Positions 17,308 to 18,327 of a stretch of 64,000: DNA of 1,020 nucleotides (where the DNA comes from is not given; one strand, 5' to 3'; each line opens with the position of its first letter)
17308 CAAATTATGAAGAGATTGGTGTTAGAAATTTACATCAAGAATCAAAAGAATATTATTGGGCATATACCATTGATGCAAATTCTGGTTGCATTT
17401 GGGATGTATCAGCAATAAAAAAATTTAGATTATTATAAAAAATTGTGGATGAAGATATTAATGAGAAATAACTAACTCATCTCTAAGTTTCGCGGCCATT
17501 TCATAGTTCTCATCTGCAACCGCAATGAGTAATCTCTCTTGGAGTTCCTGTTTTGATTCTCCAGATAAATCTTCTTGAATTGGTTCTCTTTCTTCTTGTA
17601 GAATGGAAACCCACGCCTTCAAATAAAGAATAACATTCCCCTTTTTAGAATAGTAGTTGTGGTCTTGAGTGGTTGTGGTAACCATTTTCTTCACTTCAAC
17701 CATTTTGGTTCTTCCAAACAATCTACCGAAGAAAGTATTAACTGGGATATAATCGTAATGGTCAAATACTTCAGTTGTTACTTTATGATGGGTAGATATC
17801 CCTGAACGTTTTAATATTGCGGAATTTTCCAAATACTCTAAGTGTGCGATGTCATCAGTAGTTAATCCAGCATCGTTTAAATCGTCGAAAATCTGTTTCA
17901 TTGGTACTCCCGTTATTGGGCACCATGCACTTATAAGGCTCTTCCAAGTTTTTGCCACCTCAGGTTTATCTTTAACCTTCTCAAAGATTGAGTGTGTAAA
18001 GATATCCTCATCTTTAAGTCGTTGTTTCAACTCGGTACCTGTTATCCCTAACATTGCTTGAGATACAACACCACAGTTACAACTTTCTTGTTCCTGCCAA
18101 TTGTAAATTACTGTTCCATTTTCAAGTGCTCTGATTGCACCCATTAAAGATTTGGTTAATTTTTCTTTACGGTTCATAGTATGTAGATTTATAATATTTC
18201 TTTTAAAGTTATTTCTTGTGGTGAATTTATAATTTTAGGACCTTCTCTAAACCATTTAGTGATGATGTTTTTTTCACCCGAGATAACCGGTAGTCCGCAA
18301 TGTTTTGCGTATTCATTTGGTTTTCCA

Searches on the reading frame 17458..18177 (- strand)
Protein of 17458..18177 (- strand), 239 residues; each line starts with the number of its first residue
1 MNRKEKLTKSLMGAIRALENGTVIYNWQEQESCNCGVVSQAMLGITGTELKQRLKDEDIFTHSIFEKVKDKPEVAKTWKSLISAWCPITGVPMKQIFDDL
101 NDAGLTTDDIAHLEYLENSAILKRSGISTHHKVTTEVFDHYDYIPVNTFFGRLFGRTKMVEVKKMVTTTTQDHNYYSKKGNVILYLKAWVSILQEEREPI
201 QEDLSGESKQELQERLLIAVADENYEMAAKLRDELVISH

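Call 36: search_protein_families(library=pfam, proteins=[window:17458-18177:-], max_evalue=0.01)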
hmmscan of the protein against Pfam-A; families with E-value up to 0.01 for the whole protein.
window:17458-18177:- (239 aa): 1 family
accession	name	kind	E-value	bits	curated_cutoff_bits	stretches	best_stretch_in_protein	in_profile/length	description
PF02151.25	UVR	-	7e-05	22.9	21.5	1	209-235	4-30/36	UvrB/uvrC motif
